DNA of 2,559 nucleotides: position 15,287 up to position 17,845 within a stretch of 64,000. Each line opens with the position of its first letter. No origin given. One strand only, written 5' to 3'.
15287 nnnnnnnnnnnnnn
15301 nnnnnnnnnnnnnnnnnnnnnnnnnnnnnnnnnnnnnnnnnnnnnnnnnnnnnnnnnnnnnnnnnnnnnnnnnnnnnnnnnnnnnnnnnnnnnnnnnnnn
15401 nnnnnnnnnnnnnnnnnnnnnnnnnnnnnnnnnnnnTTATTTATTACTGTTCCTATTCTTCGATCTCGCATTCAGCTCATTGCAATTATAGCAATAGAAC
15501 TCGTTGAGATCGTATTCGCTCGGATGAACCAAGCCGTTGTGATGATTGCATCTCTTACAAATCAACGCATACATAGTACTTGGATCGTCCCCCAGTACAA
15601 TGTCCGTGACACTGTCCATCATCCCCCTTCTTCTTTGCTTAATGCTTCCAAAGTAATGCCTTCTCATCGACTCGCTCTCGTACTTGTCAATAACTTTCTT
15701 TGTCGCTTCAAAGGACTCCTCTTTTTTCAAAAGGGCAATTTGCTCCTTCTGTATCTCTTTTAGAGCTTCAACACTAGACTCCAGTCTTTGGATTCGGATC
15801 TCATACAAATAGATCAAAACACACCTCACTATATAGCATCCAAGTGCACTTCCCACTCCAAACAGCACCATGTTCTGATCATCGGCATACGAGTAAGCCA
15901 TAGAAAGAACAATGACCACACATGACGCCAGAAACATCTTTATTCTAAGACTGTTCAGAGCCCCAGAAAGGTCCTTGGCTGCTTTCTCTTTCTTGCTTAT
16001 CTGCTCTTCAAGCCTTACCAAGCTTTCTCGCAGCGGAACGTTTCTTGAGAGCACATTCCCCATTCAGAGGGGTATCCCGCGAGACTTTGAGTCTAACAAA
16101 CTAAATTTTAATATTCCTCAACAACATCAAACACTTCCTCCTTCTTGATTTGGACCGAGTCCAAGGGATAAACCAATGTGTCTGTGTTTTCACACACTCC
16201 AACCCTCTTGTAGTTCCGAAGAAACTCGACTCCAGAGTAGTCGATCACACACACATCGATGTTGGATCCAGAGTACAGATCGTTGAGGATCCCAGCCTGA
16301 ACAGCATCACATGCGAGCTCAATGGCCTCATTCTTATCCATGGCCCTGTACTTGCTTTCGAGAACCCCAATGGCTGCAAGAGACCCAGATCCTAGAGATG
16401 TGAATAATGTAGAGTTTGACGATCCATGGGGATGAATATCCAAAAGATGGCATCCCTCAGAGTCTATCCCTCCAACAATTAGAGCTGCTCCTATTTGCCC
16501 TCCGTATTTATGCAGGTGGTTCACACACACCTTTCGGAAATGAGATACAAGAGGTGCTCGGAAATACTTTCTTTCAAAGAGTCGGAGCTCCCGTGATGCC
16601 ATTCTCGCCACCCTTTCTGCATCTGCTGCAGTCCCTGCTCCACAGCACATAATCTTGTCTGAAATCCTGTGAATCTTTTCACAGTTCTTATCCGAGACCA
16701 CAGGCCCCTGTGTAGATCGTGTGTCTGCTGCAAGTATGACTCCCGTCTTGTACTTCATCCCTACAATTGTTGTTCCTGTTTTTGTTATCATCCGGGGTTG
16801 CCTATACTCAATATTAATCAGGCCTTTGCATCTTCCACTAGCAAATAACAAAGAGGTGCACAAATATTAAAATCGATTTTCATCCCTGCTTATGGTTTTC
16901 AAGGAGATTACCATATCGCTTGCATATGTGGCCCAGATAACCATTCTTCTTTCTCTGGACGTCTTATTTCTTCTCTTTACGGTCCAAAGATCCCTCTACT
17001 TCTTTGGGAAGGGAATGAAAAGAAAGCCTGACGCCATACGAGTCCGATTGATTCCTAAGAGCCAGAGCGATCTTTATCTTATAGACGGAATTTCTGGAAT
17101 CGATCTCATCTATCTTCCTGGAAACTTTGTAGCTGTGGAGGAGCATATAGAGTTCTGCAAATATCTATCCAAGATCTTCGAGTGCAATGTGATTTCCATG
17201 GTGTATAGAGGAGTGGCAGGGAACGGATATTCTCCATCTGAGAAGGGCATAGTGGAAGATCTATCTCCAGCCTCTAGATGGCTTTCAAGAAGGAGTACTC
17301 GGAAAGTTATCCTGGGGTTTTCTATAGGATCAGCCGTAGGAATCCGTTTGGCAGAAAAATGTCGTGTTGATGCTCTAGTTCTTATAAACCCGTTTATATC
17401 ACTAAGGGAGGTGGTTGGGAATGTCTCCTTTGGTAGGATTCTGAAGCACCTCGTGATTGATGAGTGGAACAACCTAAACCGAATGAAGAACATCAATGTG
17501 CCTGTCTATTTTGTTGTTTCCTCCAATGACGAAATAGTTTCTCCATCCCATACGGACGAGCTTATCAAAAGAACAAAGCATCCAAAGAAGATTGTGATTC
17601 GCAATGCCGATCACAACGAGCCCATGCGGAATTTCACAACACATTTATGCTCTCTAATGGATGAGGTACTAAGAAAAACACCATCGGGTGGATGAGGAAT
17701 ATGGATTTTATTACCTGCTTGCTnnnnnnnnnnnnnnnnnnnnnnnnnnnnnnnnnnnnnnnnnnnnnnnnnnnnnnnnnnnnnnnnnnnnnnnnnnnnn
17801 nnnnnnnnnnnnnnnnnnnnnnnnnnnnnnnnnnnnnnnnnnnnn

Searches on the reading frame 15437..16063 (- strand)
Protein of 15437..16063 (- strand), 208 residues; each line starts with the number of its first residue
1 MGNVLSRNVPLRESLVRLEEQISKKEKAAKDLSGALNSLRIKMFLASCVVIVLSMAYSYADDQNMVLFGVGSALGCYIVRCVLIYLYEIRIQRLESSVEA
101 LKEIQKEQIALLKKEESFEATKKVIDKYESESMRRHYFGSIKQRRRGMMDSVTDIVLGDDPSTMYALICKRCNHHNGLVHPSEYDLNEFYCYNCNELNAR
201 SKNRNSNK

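Call 40: search_protein_families(library=pfam, proteins=[window:15437-16063:-], max_evalue=0.01)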
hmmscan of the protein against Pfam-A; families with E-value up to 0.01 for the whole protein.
window:15437-16063:- (208 aa): 2 families
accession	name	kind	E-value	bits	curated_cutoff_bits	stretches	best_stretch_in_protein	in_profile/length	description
PF10058.14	Zn_ribbon_10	-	8.7e-19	67.5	24.2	1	149-198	2-54/54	ER junction formation factor lunapark, zinc ribbon finger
PF03804.19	DUF325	-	0.0045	17.2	28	1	154-196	70-112/137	Viral proteins of unknown function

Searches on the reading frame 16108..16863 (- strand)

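Call 40: search_protein_families(library=pfam, proteins=[window:16108-16863:-], max_evalue=0.01)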
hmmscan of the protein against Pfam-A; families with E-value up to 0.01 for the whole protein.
window:16108-16863:- (251 aa): 1 family
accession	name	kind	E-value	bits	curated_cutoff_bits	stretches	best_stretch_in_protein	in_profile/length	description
PF00227.31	Proteasome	-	1.7e-51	175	22.4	1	28-207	2-189/189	Proteasome subunit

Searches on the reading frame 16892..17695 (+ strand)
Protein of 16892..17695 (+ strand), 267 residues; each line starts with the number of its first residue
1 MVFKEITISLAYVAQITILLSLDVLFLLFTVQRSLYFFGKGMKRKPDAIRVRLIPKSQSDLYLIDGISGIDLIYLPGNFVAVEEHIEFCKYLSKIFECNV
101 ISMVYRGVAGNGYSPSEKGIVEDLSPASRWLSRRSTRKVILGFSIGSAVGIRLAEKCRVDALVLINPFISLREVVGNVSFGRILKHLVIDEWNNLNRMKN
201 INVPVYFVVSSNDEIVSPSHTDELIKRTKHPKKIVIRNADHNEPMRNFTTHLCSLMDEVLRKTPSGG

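Call 40: search_protein_families(library=pfam, proteins=[window:16892-17695:+], max_evalue=0.01)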
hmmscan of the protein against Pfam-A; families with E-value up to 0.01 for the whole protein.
window:16892-17695:+ (267 aa): 5 families
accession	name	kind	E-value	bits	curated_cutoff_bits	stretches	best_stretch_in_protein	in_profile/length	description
PF12146.15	Hydrolase_4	-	3e-08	33.7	27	1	111-175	49-117/239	Serine aminopeptidase, S33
PF00561.26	Abhydrolase_1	-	1.4e-05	25.3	25.8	0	137-175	70-113/245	alpha/beta hydrolase fold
PF03959.19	FSH1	-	0.00033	20.8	21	1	118-245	83-203/211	Serine hydrolase (FSH1)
PF01738.24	DLH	-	0.0034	17.4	21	1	117-230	74-171/217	Dienelactone hydrolase family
PF12697.13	Abhydrolase_6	-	0.0035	18.5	26.3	0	121-173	51-100/217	Alpha/beta hydrolase family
